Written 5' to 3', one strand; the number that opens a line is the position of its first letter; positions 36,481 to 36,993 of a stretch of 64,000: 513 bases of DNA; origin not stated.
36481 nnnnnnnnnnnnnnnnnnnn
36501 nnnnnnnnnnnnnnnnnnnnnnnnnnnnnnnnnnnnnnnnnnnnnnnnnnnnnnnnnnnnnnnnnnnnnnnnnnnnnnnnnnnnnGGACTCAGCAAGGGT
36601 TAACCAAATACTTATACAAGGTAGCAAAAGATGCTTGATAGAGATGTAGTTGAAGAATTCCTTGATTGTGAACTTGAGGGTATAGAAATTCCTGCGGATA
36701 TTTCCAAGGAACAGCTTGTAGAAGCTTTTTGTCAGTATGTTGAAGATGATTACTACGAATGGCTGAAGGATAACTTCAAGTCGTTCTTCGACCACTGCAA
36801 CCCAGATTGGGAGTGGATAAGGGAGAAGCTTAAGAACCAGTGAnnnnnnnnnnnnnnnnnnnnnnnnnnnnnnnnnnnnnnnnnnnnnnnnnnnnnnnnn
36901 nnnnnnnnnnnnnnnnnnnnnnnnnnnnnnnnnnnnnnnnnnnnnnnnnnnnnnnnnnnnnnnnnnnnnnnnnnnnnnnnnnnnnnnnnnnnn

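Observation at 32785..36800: Accessory island inserted at the secA 3' end, built from two cassettes separated by a chimeric junction repeat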

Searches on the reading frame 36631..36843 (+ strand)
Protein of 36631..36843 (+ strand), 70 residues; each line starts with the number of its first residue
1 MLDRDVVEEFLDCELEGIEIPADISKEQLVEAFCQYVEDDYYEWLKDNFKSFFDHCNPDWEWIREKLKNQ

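Call 7: search_protein_families(library=pfam, proteins=[window:36631-36843:+], max_evalue=0.01)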
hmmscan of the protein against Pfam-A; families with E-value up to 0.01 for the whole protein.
window:36631-36843:+ (70 aa): 0 families

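Call 8: search_protein_families(library=padloc, proteins=[window:36631-36843:+], max_evalue=0.01)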
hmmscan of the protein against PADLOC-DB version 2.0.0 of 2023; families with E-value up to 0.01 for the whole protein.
window:36631-36843:+ (70 aa): 0 families

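Call 9: find_encoding_contigs(protein=window:36631-36843:+, flank=10000, max_places=10)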
Protein window:36631-36843:+ (70 aa): 2 contigs read that carry it; 1 place shown.
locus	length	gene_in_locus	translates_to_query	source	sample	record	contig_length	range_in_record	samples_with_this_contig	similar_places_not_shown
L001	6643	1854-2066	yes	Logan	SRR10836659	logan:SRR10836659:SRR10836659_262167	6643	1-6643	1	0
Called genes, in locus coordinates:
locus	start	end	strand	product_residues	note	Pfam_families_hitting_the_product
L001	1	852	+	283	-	?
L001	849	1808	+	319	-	PF04607:RelA_SpoT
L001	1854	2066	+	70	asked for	-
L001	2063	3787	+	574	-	PF00633:HHH (faint), PF14716:HHH_8, PF14520:HHH_5, PF14791:DNA_pol_B_thumb, PF01876:RNase_P_p30 (weak), PF02811:PHP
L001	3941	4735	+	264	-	PF00753:Lactamase_B, PF12706:Lactamase_B_2 (weak)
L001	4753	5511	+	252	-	-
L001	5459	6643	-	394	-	?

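Call 10: find_homologous_proteins(query=window:36631-36840:+, max_evalue=0.001)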
Query window:36631-36840:+ (70 aa): 1150 proteins with E <= 0.001 among 1151 candidates; the best 120 are listed.
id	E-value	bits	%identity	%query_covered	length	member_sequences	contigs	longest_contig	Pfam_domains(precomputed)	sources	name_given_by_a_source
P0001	2.7e-41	157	100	100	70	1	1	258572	-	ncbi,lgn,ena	-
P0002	6.2e-39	149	96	100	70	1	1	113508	-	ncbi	-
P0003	2.4e-38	147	93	100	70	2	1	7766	-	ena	-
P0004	3.4e-38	147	93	100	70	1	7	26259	-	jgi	-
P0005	1.3e-37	145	90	100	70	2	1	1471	-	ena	-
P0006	1.8e-37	145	91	100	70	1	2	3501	-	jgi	-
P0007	3.2e-37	144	90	100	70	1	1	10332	-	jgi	-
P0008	3.3e-37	144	93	100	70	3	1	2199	-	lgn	-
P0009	5.7e-37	143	91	99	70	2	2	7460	-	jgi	jgi:hypothetical protein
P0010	1.4e-36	142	93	100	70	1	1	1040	-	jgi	jgi:hypothetical protein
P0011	2.4e-36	141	90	99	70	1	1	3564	-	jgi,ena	-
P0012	4.4e-36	140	87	100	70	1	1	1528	-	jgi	-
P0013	8.6e-36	139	91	97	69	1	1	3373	-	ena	-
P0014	1.9e-35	138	89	100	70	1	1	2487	-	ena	-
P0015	2.4e-35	138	90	99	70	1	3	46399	-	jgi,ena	-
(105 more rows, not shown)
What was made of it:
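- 36631..36843 (+): Intact small gene (70 aa, acidic, predicted four helices). Its stop overlaps the polX start. Right conserved flank. More than 1150 homologues (call 10).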

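Call 12: find_related_loci(query=A1, collection=genome_contigs, flank=10000)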
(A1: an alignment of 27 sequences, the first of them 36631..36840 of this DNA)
Query A1 (70 aa) in genome_contigs; peptide patterns used: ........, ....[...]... (x = any residue, [..] = any of these).
147 stretches matched a pattern; 122 encode a relative of the query (tblastn E <= 1e-3); the best 80 are kept; 80 distinct loci.
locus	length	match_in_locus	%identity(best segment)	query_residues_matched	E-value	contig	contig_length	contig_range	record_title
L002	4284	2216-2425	94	1-70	7e-41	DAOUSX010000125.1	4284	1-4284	MAG TPA_asm: Dehalococcoidia bacterium isolate CSMAG_557 CSMAG_557_k127_577049_length_4284_cov_8.0000, whole genome shot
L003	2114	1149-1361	80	1-69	3e-34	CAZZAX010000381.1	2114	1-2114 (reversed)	MAG TPA_asm: uncultured Pirellulales bacterium isolate SRP068000_co1_46 genome assembly, contig: NODE_160629_length_2114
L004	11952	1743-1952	80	1-68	9e-34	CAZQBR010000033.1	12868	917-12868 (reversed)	MAG TPA_asm: uncultured Dehalococcoidales bacterium isolate SRP068000_co3_165 genome assembly, contig: NODE_5989_length_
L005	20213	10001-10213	83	1-69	1e-33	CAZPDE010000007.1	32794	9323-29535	MAG TPA_asm: uncultured Dehalococcoidales bacterium isolate binchicken_co122_242 genome assembly, contig: NODE_587_lengt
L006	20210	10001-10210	83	1-68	9e-34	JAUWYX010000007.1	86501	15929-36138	MAG: Dehalococcoidia bacterium isolate CSMAG_2721 CSMAG_2721_k141_115271_length_86501_cov_96.3163, whole genome shotgun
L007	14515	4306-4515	83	1-68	7e-34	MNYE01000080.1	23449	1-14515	MAG: Dehalococcoidia bacterium CG2_30_46_9 cg2_3.0_scaffold_3730_c, whole genome shotgun sequence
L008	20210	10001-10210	89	1-68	1e-33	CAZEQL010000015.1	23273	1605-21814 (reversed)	MAG TPA_asm: uncultured Dehalococcoidales bacterium isolate binchicken_co122_248 genome assembly, contig: NODE_1174_leng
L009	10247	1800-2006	80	1-69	1e-33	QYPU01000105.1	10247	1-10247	MAG: Dehalococcoidia bacterium isolate PowLak16_MAG20 c_000000008661, whole genome shotgun sequence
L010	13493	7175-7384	80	1-68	5e-33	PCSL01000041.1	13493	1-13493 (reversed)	MAG: Chloroflexi bacterium CG23_combo_of_CG06-09_8_20_14_all_45_10 CG23_scaffold_2864_c, whole genome shotgun sequence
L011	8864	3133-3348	78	1-70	6e-33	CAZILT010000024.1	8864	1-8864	MAG TPA_asm: uncultured Dehalococcoidales bacterium isolate SRP067234_co1_69 genome assembly, contig: k99_236293, whole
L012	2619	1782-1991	74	1-70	8e-33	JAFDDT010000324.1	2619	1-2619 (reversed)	MAG: Deltaproteobacteria bacterium isolate Meg19_1012_Bin_230 Meg19_1012_Bin_230_scaffold_218572, whole genome shotgun s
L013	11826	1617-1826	80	1-68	2e-32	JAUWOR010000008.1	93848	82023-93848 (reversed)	MAG: Dehalococcoidia bacterium isolate CSMAG_2455 CSMAG_2455_k141_636058_length_93848_cov_20.6122, whole genome shotgun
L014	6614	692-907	79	1-70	2e-32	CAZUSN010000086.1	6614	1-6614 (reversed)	MAG TPA_asm: uncultured Dehalococcoidaceae bacterium isolate binchicken_co124_334 genome assembly, contig: NODE_10543_le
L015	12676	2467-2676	80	1-68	2e-32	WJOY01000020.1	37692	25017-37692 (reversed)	MAG: Dehalococcoidia bacterium isolate 1244-C3-H4-B3 C3H4_C28, whole genome shotgun sequence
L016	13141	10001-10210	81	1-68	1e-32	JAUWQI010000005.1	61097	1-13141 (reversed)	MAG: Dehalococcoidia bacterium isolate CSMAG_2498 CSMAG_2498_k141_145481_length_61097_cov_23.8430, whole genome shotgun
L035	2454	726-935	70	1-70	9e-30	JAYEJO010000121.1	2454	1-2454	MAG: Candidatus Caldatribacteriota bacterium isolate MAG161 MAG161_121, whole genome shotgun sequence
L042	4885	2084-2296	68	1-69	1e-28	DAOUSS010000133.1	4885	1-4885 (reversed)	MAG TPA_asm: Candidatus Stahlbacteria bacterium isolate CSMAG_552 CSMAG_552_k127_822246_length_4885_cov_11.0000, whole g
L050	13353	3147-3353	68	1-67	1e-28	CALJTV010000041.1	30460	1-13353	MAG: uncultured Dehalococcoidia bacterium isolate S1_Bin_MAXBIN__111_1 genome assembly, contig: c_000001327614, whole ge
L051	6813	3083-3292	69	1-68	2e-28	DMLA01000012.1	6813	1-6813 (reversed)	MAG TPA_asm: Chloroflexi bacterium isolate UBA7937 contig_4972, whole genome shotgun sequence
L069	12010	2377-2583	71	1-67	4e-27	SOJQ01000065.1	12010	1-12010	MAG: Dehalococcoidia bacterium isolate E44_bin26 NODE_2198_length_12010_cov_6.840736, whole genome shotgun sequence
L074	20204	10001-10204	81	1-68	5e-35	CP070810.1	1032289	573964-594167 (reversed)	MAG: Dehalococcoidia bacterium isolate bin1219 chromosome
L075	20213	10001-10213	68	1-69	1e-26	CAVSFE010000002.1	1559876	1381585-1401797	MAG: uncultured Chloroflexia bacterium isolate MFD04408.bin.1.182 genome assembly, contig: contig_25101, whole genome sh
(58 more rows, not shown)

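Call 27: search_protein_families(library=pfam, proteins=[L075:9108-9980:+, L007:3381-4313:+, L042:1490-2080:+, L074:8895-9086:+, L007:1513-1779:+, L008:7616-7873:+, L069:1803-2303:+, L051:570-1172:+, L050:1234-3135:+, L035:204-665:+], max_evalue=0.01)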
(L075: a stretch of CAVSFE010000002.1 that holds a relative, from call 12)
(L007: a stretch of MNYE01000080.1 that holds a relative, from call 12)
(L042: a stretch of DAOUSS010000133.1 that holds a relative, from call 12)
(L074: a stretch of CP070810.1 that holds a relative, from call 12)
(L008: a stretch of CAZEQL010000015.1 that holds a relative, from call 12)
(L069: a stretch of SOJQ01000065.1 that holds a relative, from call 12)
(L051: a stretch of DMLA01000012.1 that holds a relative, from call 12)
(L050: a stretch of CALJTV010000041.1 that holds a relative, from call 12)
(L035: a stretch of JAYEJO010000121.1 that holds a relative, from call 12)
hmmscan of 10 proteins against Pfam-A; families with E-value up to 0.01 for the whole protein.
L075:9108-9980:+ (290 aa): 1 family
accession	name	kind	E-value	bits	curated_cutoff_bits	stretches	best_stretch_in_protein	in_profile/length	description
PF01878.24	EVE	-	1.3e-07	32.2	23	1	2-75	1-87/145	EVE domain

L007:3381-4313:+ (310 aa): 4 families
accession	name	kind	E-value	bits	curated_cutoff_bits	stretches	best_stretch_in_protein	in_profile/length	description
PF01555.25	N6_N4_Mtase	-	4.3e-42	145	26.7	1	30-244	1-220/221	DNA methylase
PF09445.16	Methyltransf_15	-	6.2e-05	23.1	22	0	207-268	2-63/165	RNA cap guanine-N2 methyltransferase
PF08241.18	Methyltransf_11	-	0.00037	21.5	21.2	0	213-251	4-42/95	Methyltransferase domain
PF13649.12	Methyltransf_25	-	0.00076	20.6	27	1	209-249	1-43/97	Methyltransferase domain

L042:1490-2080:+ (196 aa): 3 families
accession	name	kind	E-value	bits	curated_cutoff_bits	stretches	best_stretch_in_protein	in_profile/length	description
PF01844.29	HNH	-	5.6e-07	30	21.4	1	97-140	1-44/47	HNH endonuclease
PF14279.12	HNH_5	-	6.2e-06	26.5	27.5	1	97-151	1-54/56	HNH endonuclease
PF13338.12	AbiEi_4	-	0.0083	16.7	25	0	47-68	27-48/49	Transcriptional regulator, AbiEi antitoxin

L074:8895-9086:+ (63 aa): 0 families

L007:1513-1779:+ (88 aa): 3 families
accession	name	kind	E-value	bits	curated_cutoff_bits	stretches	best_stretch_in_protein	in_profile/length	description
PF09723.15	Zn_ribbon_8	-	1.8e-12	47.5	34.4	1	1-46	1-41/41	Zinc ribbon domain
PF24441.1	DUF7560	-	0.0021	18.1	27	1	13-43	7-38/44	Family of unknown function (DUF7560)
PF12773.13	DZR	-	0.0061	17.1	27.3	1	10-43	11-35/45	Double zinc ribbon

L008:7616-7873:+ (85 aa): 0 families

L069:1803-2303:+ (166 aa): 1 family
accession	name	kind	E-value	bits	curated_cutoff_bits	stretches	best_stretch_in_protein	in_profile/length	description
PF18735.6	HEPN_RiboL-PSP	-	0.00067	20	28.4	1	9-157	5-181/191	RiboL-PSP-HEPN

L051:570-1172:+ (200 aa): 1 family
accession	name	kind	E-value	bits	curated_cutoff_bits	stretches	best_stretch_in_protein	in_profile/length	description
PF25213.1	HVO_A0261_N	-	3.9e-05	23.9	35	1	64-101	42-78/86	HVO_A0261 N-terminal domain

L050:1234-3135:+ (633 aa): 2 families
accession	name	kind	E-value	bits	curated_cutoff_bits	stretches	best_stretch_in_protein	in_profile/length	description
PF13589.12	HATPase_c_3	-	1.3e-08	35.4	25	1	29-145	5-111/137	Histidine kinase-, DNA gyrase B-, and HSP90-like ATPase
PF02518.31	HATPase_c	-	0.0025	18.7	26.4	1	28-116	7-79/111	Histidine kinase-, DNA gyrase B-, and HSP90-like ATPase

L035:204-665:+ (153 aa): 1 family
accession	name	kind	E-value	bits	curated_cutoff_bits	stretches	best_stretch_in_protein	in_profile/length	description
PF08843.17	AbiEii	-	6.4e-19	69.3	22.5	1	2-138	100-232/238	Nucleotidyl transferase AbiEii toxin, Type IV TA system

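Call 28: find_encoding_contigs(protein=P0002, flank=10000, max_places=4)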
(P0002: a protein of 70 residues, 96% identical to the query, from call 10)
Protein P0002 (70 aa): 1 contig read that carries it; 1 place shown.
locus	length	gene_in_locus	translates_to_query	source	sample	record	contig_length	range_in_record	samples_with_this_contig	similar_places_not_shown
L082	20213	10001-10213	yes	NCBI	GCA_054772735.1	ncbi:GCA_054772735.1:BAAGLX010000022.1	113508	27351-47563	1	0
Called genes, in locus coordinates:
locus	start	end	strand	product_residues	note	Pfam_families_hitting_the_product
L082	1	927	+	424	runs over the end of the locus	PF00464:SHMT, PF00155:Aminotran_1_2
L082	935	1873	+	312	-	PF13793:Pribosyltran_N, PF00156:Pribosyltran, PF14572:Pribosyl_synth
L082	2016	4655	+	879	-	PF07517:SecA_DEAD, PF01043:SecA_PP_bind, PF21090:P-loop_SecA, PF07516:SecA_SW, PF02810:SEC-C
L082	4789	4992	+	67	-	-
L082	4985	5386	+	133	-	PF01850:PIN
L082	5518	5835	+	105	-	-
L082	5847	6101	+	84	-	PF05016:ParE_toxin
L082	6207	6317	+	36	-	-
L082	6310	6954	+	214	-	PF01844:HNH, PF14279:HNH_5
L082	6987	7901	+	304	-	PF01555:N6_N4_Mtase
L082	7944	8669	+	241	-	PF01844:HNH, PF14279:HNH_5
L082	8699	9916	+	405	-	PF14072:DndB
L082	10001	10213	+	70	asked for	-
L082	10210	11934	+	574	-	PF00633:HHH (faint), PF14716:HHH_8, PF01876:RNase_P_p30 (faint), PF14520:HHH_5, PF14791:DNA_pol_B_thumb, PF02811:PHP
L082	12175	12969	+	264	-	PF00753:Lactamase_B, PF12706:Lactamase_B_2 (weak)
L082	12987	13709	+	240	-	-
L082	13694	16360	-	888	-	PF00133:tRNA-synt_1, PF09334:tRNA-synt_1g, PF13603:tRNA-synt_1_2, PF09334:tRNA-synt_1g (weak), PF08264:Anticodon_1, PF10458:Val_tRNA-synt_C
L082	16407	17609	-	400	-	PF02441:Flavoprotein, PF04127:DFP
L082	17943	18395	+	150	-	PF00589:Phage_integrase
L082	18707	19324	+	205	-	-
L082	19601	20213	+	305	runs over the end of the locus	PF14338:Mrr_N, PF04471:Mrr_cat, PF22722:NA-iREase1, PF13156:Mrr_cat_2 (weak)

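Call 30: find_encoding_contigs(protein=P0004, flank=10000, max_places=6)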
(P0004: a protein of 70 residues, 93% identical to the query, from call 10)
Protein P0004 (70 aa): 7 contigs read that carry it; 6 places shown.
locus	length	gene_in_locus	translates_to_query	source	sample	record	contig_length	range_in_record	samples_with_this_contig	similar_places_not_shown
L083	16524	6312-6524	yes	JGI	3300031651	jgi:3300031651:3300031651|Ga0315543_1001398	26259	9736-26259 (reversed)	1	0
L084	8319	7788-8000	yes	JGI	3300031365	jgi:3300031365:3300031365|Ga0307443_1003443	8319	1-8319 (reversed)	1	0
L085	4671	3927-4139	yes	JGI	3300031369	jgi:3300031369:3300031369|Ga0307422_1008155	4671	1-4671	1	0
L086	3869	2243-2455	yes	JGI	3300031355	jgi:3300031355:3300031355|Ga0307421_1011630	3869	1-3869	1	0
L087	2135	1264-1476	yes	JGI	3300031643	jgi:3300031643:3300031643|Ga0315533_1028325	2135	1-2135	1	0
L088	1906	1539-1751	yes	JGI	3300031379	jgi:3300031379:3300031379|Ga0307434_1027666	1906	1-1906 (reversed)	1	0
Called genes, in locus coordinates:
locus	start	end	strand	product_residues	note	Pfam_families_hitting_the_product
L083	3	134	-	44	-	?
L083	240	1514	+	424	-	PF00464:SHMT, PF00155:Aminotran_1_2 (weak)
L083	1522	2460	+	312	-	PF13793:Pribosyltran_N, PF00156:Pribosyltran, PF14572:Pribosyl_synth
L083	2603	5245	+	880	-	PF07517:SecA_DEAD, PF01043:SecA_PP_bind, PF21090:P-loop_SecA, PF07516:SecA_SW, PF02810:SEC-C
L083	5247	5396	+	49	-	-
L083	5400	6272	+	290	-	-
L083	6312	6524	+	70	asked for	-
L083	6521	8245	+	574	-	PF00633:HHH (faint), PF14716:HHH_8, PF14520:HHH_5, PF14791:DNA_pol_B_thumb, PF02811:PHP, PF01876:RNase_P_p30 (weak)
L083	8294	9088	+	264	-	PF00753:Lactamase_B, PF12706:Lactamase_B_2 (weak)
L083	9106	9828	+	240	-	-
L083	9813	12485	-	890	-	PF00133:tRNA-synt_1, PF09334:tRNA-synt_1g, PF13603:tRNA-synt_1_2 (weak), PF09334:tRNA-synt_1g (weak), PF08264:Anticodon_1, PF10458:Val_tRNA-synt_C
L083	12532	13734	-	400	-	PF02441:Flavoprotein, PF04127:DFP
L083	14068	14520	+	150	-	PF00589:Phage_integrase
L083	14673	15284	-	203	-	-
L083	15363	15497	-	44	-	-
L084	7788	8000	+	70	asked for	-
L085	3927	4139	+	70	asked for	-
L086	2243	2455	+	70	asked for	-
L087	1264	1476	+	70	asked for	-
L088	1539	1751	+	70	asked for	-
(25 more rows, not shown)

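Call 33: predict_structure(alignment_id=A1)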
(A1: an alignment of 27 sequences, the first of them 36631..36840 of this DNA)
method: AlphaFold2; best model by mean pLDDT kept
length: 70 residues; sequences in the alignment: 27
mean_pLDDT: 69.1   pTM: 0.52
mean pLDDT of the five models: 69.1, 68.6, 68.3, 68.0, 67.4
residues with pLDDT >= 90: 0; 70-90: 36; 50-70: 34; < 50: 0
segments of 3 or more residues with pLDDT < 50: none
pLDDT, mean of each block of 10 residues (from residue 1): 74 68 81 66 59 61 74
secondary structure, 60 per line:
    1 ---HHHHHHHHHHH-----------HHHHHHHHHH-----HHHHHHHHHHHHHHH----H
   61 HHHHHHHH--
elements in order: H4-14 H26-35 H41-55 H60-68

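Call 38: fold_search(model_id=the predicted structure, library=pdb)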
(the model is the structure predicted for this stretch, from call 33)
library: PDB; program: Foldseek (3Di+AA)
matches with E <= 10: 3; with E <= 0.001: 0
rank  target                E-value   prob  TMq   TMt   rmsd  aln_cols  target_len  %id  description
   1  3vsk_A                5.4e+00  0.05  0.29  0.05  12.4        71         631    7  Crystal structure of penicillin-binding protein 3 (PBP3) from methicilin-resistant Staphylococcus aureus in the apo fo (released 2012-10-31)
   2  5zad_A                6.9e+00  0.02  0.21  0.04  13.3        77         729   19  Human topoisomerase II beta in complex with DNA (released 2019-03-20)
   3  8c5w                  1.0e+01  0.02  0.23  0.05  11.5        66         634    8  Crystal Structure of Penicillin-binding Protein 3 (PBP3) from Staphylococcus Epidermidis in complex with Cefotaxime (released 2023-12-13)
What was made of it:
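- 36631..36843 (+): AF2 pLDDT 69, no PDB fold match (calls 33, 38).
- Tried and rejected: AlphaFold model of the small protein (pLDDT 69) and a Foldseek search of the PDB gave no match (calls 33, 38).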

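Call 59: search_protein_families(library=pfam, proteins=[L082:17943-18395:+, L082:8699-9916:+, L082:5518-5835:+], max_evalue=0.001)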
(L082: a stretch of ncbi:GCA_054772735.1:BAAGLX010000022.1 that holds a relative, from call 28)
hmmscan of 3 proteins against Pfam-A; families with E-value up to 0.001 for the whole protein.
L082:17943-18395:+ (150 aa): 1 family
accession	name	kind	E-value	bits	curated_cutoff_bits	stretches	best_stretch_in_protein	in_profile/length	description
PF00589.27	Phage_integrase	-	3.2e-22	79.6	27.1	1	5-134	19-168/172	Phage integrase family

L082:8699-9916:+ (405 aa): 1 family
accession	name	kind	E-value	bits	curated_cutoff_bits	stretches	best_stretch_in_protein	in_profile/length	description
PF14072.11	DndB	-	1.2e-13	51.4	29.1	1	25-193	9-161/338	DNA-sulfur modification-associated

L082:5518-5835:+ (105 aa): 0 families
